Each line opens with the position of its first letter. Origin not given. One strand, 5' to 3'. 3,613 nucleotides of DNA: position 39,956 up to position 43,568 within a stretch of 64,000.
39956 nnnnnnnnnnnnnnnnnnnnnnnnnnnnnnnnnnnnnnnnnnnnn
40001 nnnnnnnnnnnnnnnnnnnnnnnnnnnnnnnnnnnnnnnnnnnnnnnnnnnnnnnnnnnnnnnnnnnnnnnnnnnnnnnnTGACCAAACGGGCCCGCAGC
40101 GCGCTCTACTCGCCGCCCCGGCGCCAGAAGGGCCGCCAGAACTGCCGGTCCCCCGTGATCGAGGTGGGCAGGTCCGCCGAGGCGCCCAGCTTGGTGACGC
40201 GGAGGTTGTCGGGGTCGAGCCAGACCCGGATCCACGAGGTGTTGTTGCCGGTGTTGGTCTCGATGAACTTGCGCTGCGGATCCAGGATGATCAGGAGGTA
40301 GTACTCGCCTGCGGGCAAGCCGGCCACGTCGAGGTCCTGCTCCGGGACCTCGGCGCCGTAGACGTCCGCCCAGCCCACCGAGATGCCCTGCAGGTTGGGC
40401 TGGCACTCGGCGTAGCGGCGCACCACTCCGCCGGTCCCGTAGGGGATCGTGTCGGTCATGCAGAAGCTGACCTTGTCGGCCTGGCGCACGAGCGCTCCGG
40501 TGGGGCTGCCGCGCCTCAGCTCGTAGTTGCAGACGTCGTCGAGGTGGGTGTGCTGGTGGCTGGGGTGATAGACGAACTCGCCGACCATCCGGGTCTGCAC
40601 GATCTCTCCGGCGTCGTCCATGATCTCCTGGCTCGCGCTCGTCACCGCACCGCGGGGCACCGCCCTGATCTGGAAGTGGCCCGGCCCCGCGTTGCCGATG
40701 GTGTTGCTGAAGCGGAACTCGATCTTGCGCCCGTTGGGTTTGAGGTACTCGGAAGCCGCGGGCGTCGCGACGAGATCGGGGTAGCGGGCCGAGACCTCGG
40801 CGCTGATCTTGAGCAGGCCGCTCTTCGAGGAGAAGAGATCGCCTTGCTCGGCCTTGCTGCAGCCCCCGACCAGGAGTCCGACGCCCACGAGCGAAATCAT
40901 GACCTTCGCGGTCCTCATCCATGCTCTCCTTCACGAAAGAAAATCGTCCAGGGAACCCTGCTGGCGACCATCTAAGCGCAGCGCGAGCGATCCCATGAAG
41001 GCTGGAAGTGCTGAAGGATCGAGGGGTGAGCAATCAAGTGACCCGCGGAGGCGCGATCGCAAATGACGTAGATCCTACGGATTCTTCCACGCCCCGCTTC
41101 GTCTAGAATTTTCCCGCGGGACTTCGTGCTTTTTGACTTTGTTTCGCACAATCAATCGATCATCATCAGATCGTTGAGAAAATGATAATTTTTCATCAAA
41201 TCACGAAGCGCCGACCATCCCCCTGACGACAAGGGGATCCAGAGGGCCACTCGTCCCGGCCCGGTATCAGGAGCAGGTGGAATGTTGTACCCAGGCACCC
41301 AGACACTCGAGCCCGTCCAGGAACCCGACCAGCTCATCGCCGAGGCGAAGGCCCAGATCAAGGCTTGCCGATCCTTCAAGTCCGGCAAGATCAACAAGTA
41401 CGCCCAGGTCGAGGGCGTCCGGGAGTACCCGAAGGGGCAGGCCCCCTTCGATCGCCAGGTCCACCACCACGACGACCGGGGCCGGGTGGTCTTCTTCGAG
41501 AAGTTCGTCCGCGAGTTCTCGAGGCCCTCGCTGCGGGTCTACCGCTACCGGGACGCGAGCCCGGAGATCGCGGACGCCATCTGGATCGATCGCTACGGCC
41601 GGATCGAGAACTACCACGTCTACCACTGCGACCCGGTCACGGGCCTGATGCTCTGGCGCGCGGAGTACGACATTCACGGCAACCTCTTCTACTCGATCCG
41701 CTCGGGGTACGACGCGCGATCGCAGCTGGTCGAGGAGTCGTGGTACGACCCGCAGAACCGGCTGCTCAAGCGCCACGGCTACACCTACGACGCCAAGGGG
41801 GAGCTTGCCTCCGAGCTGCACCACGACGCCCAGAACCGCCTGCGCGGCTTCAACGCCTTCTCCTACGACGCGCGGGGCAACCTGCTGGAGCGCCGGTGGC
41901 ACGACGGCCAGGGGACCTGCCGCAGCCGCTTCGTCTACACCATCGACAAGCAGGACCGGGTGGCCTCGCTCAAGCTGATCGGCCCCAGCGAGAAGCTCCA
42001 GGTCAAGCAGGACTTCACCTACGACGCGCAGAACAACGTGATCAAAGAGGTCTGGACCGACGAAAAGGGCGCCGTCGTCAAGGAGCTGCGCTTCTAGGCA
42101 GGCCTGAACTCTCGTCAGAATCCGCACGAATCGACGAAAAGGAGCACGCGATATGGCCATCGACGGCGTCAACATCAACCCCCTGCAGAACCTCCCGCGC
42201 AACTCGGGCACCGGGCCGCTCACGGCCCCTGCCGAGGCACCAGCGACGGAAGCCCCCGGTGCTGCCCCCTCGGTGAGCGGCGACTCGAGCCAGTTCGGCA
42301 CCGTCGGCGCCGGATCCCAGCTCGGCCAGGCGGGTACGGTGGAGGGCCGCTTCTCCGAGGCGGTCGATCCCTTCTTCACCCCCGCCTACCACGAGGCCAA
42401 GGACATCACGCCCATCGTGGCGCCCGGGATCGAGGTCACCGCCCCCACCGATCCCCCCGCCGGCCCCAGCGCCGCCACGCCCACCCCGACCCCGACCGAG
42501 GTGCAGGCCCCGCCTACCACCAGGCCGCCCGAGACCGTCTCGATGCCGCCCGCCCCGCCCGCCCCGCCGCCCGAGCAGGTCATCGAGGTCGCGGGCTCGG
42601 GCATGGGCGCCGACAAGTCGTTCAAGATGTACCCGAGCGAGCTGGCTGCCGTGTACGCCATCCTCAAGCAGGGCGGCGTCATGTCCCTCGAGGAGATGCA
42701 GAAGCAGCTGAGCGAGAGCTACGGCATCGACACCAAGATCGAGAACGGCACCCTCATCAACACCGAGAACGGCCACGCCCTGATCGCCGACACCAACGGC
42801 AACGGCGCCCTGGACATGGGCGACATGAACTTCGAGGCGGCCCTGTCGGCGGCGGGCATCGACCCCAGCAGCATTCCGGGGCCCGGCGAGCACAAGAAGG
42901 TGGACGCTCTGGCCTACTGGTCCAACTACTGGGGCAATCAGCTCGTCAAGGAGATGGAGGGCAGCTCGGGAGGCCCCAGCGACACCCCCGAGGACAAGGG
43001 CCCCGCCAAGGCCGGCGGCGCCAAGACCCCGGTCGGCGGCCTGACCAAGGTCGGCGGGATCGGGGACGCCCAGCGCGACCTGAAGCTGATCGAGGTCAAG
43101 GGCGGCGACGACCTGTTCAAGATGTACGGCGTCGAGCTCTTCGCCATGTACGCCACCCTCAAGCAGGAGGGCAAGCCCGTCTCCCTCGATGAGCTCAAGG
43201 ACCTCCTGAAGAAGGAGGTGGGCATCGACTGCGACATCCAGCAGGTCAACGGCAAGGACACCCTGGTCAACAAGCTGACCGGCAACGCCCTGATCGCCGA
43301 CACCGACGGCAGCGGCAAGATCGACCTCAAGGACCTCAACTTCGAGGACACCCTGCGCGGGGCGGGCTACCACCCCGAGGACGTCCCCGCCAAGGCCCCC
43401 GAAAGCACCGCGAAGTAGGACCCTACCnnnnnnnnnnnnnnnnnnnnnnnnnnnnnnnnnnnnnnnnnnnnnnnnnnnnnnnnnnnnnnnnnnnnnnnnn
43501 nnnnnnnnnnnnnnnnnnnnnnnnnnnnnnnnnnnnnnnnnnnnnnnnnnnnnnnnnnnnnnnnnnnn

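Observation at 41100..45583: Candidate undescribed cluster: YD-like protein, tandem EF-hand-repeat protein, coupled 94-aa protein and a B12-binding radical SAM enzyme with CX4CX2C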

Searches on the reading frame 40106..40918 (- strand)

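Call 3: search_protein_families(library=pfam, proteins=[window:40106-40918:-], max_evalue=0.1)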
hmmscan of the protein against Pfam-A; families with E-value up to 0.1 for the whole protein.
window:40106-40918:- (270 aa): 2 families
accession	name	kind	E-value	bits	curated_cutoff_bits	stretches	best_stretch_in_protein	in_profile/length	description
PF01186.22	Lysyl_oxidase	-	6.3e-15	55.8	20.4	1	113-240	76-200/204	Lysyl oxidase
PF25301.1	CUT_C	-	0.029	14.6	30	0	129-147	4-22/125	Cuticlin C-terminal domain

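Call 4: search_protein_families(library=ncbifam, proteins=[window:40106-40918:-], max_evalue=0.1)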
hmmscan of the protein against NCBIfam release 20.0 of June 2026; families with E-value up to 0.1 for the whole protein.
window:40106-40918:- (270 aa): 0 families

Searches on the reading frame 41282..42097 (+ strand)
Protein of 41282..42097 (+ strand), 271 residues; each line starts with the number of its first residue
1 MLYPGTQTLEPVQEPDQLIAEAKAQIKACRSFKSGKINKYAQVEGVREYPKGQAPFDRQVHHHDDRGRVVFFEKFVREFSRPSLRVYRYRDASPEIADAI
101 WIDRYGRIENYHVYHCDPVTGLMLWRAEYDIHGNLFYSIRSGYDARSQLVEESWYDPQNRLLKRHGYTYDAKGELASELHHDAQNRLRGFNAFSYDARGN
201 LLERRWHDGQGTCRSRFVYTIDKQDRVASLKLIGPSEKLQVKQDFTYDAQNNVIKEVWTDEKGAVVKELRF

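Call 3: search_protein_families(library=pfam, proteins=[window:41282-42097:+], max_evalue=0.1)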
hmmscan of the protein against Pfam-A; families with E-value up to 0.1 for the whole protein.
window:41282-42097:+ (271 aa): 1 family
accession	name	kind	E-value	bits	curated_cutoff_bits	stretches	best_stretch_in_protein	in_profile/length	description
PF05593.20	RHS_repeat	-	3.4e-07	30.9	22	1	169-203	1-30/38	RHS Repeat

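Call 4: search_protein_families(library=ncbifam, proteins=[window:41282-42097:+], max_evalue=0.1)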
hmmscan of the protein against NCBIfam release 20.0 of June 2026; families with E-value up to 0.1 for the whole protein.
window:41282-42097:+ (271 aa): 1 family
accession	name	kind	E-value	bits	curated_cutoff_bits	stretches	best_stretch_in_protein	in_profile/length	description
TIGR01643.1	YD_repeat_2x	repeat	6.3e-07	29.6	15.8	0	192-210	19-37/42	YD repeat-containing protein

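Call 30: search_protein_families(library=padloc, proteins=[window:41282-42097:+], max_evalue=0.01)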
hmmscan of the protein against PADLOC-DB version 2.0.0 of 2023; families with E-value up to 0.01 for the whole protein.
window:41282-42097:+ (271 aa): 0 families

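Call 54: search_solved_structures(query=window:41282-42097:+, max_evalue=0.01)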
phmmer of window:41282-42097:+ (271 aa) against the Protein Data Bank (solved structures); distinct sequences matched with E-value up to 0.01: 0.

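Call 69: find_homologous_proteins(query=window:41282-42097:+, max_evalue=0.001)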
Query window:41282-42097:+ (271 aa): 23 proteins with E <= 0.001 among 602 candidates.
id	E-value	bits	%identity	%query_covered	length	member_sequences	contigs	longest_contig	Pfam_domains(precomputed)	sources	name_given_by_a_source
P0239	6.2e-185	631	100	100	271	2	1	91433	PF05593.20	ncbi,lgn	ncbi:MAG TPA: hypothetical protein V6D00_12320 [Pantanalinema sp.]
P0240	1.8e-119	416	64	100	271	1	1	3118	-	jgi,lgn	-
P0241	2.9e-110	386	61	99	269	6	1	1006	-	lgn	-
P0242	2.9e-106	373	57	97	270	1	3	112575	PF05593.20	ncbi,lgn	-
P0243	1.1e-93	332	55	98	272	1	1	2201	-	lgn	-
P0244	5.7e-91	323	53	96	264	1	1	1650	-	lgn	-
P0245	1.6e-90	321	53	96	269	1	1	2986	-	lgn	-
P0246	1.3e-79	286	50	96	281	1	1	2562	-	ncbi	-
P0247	1.4e-78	282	51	96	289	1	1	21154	-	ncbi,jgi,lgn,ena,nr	ncbi:MAG: hypothetical protein FJZ01_12325 [Candidatus Sericytochromatia bacterium]|nr:hypothetical 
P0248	3.9e-77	277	48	99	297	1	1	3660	-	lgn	-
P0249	2.7e-73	265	48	93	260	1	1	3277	-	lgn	-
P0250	1.1e-68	250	45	99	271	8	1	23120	PF05593.20,PF25023.2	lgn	-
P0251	1.5e-67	246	45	99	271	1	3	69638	PF05593.20,PF25023.2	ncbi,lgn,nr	ncbi:MAG: hypothetical protein VKO21_08055 [Candidatus Sericytochromatia bacterium]|nr:hypothetical 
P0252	4.3e-59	218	43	93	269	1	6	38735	PF05593.20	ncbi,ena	-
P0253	3.3e-13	68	38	34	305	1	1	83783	PF05593.20,PF25023.2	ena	-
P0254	1.9e-12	65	27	65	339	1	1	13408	PF05593.20,PF25023.2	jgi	jgi:YD repeat-containing protein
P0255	2.2e-12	65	35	34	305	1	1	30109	PF05593.20,PF11178.14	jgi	jgi:YD repeat-containing protein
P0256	2.6e-12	65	27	68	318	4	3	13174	PF05593.20,PF11178.14,PF25023.2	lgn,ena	-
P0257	3.3e-10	58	26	65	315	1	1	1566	PF05593.20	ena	-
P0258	9.2e-10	56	33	34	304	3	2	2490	PF05593.20,PF25023.2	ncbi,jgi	jgi:YD repeat-containing protein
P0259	1.5e-8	53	26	83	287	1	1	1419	PF05593.20,PF11178.14,PF25023.2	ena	-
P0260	3.1e-7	48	35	33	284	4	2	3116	PF05593.20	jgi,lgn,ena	-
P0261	6.4e-7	47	28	31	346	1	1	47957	PF05593.20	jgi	jgi:YD repeat-containing protein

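Call 70: find_encoding_contigs(protein=P0239, flank=6000, max_places=2)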
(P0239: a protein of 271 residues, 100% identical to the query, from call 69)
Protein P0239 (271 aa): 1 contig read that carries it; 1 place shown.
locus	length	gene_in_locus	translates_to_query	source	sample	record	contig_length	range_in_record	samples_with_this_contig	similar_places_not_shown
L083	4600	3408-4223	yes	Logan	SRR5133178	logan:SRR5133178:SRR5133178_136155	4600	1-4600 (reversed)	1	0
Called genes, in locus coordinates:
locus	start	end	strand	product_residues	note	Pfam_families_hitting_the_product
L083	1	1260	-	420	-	?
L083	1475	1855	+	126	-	PF02537:CRCB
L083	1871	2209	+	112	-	PF02641:DUF190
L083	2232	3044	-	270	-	PF01186:Lysyl_oxidase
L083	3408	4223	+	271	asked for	PF05593:RHS_repeat (faint)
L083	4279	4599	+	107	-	?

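Call 71: find_encoding_contigs(protein=P0253, flank=6000, max_places=2)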
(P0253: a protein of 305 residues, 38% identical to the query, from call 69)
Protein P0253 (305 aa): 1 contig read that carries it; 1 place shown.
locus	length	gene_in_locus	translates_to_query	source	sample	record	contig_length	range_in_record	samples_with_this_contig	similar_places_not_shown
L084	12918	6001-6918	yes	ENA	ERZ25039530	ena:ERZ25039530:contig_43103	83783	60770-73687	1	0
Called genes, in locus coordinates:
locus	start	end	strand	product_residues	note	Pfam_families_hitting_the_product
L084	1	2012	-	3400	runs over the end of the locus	PF22352:K319L-like_PKD, PF05593:RHS_repeat, PF25023:TEN_YD-shell, PF25023:TEN_YD-shell, PF05593:RHS_repeat, PF25023:TEN_YD-shell, PF05593:RHS_repeat, PF25023:TEN_YD-shell, +6 more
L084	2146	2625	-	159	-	-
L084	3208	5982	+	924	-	PF13620:CarboxypepD_reg, PF13715:CarbopepD_reg_2 (weak), PF17210:SdrD_B (faint), PF07715:Plug, PF00593:TonB_dep_Rec_b-barrel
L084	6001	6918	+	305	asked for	PF05593:RHS_repeat (faint), PF25023:TEN_YD-shell (weak)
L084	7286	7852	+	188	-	PF10816:DUF2760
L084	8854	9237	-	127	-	-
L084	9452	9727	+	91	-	-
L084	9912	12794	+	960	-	PF00012:HSP70, PF12531:DUF3731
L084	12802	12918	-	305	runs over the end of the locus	-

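Call 72: find_encoding_contigs(protein=P0255, flank=6000, max_places=2)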
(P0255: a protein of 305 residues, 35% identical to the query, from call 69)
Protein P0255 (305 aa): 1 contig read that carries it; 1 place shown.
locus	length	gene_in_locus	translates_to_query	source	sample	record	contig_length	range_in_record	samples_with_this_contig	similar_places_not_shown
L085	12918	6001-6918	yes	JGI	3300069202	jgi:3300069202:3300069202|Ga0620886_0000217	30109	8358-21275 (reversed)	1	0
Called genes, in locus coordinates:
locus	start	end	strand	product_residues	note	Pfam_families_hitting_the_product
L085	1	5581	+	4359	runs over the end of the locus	-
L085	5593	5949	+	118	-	PF19686:DUF6188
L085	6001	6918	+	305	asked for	PF11178:DUF2963 (faint), PF05593:RHS_repeat (weak)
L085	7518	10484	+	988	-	PF01590:GAF, PF13185:GAF_2, PF13492:GAF_3, PF00512:HisKA, PF02518:HATPase_c, PF00072:Response_reg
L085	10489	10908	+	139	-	PF00072:Response_reg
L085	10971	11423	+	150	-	PF01627:Hpt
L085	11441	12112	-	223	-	PF02630:SCO1-SenC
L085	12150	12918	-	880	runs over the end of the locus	PF07250:Glyoxal_oxid_N, PF09118:GO-like_E_set, PF13004:BACON, PF00395:SLH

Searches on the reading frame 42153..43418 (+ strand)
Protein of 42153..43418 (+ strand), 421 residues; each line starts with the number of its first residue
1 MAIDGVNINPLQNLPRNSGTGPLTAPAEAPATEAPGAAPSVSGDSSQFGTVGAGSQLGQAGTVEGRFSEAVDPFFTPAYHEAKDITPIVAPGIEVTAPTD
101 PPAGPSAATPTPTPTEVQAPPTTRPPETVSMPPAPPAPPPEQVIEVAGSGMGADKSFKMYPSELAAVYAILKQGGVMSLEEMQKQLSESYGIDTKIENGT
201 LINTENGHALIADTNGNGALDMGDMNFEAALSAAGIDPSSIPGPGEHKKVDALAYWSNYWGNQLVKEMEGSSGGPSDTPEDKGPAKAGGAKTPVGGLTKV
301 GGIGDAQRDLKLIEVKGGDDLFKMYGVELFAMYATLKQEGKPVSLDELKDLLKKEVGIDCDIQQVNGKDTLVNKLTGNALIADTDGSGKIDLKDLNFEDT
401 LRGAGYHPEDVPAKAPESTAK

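Call 3: search_protein_families(library=pfam, proteins=[window:42153-43418:+], max_evalue=0.1)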
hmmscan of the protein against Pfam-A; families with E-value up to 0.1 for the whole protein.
window:42153-43418:+ (421 aa): 5 families
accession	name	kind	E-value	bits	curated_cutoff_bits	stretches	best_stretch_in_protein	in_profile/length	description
PF23159.1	WH_Rok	-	0.003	18.1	27.6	0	335-358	8-31/58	Repressor Rok winged helix domain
PF13405.12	EF-hand_6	-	0.0048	17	25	0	382-395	9-22/30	EF-hand domain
PF00036.39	EF-hand_1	-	0.01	15.7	25.4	0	382-395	9-22/29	EF hand domain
PF13499.12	EF-hand_7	-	0.022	15.6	30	0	344-394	20-61/67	EF-hand domain pair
PF13202.12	EF-hand_5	-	0.093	12.7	25.9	0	382-395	8-21/25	EF hand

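Call 4: search_protein_families(library=ncbifam, proteins=[window:42153-43418:+], max_evalue=0.1)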
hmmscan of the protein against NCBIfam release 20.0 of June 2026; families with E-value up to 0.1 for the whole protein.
window:42153-43418:+ (421 aa): 0 families

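Call 30: search_protein_families(library=padloc, proteins=[window:42153-43418:+], max_evalue=0.01)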
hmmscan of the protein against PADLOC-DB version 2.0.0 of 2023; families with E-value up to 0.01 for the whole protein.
window:42153-43418:+ (421 aa): 0 families
